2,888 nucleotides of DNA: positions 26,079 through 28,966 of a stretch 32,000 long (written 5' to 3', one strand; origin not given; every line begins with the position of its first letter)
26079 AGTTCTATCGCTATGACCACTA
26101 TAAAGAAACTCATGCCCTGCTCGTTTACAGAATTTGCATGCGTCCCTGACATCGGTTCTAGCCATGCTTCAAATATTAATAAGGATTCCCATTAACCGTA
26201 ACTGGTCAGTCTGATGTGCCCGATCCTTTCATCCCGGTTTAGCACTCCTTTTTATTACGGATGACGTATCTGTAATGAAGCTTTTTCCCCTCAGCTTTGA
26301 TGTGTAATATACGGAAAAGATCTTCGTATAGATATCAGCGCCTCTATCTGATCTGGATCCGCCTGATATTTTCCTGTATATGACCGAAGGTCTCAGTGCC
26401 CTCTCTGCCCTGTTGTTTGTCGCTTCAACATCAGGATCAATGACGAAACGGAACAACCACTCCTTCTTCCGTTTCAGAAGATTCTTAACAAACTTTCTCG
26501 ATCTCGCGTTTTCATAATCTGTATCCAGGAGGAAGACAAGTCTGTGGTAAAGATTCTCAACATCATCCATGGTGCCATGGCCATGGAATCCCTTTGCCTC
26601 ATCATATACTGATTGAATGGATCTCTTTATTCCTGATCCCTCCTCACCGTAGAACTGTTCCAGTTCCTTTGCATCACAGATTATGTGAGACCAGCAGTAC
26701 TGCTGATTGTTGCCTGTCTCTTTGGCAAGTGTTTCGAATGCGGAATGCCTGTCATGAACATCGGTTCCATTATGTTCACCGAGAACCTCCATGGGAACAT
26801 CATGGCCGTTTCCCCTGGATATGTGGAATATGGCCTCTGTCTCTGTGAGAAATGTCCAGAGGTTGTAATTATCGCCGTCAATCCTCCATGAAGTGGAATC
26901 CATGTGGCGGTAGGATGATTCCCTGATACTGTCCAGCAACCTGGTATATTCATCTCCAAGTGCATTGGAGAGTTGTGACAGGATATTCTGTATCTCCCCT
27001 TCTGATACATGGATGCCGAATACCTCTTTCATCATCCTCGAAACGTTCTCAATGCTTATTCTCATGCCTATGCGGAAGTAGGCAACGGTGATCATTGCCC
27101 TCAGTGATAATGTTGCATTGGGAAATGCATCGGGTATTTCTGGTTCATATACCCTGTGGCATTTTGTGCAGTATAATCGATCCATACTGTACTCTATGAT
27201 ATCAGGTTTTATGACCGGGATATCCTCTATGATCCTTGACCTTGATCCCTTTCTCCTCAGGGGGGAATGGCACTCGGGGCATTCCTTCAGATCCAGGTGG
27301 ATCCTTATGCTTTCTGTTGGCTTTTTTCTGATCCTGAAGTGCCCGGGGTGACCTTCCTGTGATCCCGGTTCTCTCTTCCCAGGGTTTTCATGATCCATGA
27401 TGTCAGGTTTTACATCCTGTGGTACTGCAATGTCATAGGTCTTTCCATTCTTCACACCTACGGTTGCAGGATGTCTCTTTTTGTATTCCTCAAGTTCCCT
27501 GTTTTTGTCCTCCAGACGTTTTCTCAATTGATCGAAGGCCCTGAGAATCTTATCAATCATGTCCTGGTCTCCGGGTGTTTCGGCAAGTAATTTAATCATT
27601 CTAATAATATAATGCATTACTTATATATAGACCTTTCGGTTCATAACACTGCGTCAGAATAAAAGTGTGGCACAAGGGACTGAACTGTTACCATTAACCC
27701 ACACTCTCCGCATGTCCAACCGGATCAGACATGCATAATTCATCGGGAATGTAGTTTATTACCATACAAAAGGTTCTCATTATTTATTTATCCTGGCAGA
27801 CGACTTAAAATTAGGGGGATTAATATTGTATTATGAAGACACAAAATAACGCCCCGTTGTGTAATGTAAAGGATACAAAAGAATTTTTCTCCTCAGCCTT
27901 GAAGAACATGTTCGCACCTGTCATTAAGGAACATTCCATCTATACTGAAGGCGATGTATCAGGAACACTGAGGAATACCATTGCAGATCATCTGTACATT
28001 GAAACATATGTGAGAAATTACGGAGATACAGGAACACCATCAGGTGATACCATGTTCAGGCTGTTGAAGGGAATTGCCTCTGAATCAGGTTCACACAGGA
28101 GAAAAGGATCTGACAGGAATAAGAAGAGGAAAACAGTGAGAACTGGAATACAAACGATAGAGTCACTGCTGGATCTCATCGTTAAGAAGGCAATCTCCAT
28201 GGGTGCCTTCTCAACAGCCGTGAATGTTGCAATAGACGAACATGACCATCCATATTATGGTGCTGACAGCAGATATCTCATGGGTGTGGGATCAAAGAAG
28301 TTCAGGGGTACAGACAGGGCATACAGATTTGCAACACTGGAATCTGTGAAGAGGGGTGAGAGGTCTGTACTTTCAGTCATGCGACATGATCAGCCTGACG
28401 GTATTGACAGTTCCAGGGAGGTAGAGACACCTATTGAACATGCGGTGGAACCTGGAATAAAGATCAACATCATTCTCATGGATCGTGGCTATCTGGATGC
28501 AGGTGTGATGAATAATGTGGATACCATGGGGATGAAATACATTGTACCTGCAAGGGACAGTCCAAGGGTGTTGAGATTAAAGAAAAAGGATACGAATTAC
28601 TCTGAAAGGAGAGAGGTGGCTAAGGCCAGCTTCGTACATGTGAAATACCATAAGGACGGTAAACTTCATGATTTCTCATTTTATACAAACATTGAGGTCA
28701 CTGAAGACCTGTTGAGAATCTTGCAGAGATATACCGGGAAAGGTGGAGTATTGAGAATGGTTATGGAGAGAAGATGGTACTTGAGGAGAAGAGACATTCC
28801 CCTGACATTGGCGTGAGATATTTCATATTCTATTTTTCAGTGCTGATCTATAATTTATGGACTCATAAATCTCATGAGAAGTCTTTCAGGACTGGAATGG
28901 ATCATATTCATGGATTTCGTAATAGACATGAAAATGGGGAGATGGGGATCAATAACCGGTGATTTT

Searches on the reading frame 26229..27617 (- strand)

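Call 52: search_protein_families(library=pfam, proteins=[window:26229-27617:-], max_evalue=0.001)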
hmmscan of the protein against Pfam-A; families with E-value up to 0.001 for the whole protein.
window:26229-27617:- (462 aa): 3 families
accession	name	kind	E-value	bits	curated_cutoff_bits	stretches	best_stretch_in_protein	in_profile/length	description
PF03050.20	DDE_Tnp_IS66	-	1.3e-29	104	23.1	1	171-428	7-283/284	Transposase IS66 family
PF13005.12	zf-IS66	-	0.00011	23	27.3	1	111-154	2-46/46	zinc-finger binding domain of transposase IS66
PF20020.4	DUF6431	-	0.00081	19.6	26.6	0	113-165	1-49/82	Domain of unknown function (DUF6431)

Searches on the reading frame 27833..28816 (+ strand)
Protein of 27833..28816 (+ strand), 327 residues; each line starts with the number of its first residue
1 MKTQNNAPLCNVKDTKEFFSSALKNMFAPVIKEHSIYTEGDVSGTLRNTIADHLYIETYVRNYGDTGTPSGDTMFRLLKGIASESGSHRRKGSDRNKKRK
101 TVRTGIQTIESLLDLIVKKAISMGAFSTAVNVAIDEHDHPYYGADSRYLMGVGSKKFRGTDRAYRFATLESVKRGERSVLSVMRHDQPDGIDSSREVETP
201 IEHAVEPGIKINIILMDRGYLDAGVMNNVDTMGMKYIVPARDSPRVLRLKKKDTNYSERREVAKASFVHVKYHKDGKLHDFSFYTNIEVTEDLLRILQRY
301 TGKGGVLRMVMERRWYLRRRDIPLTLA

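Call 9: search_protein_families(library=pfam, proteins=[window:27833-28816:+], max_evalue=0.1)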
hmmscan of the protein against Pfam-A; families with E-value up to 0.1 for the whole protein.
window:27833-28816:+ (327 aa): 1 family
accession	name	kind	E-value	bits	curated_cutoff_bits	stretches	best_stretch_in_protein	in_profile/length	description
PF01609.27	DDE_Tnp_1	-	0.0002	21.6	23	1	208-281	75-139/200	Transposase DDE domain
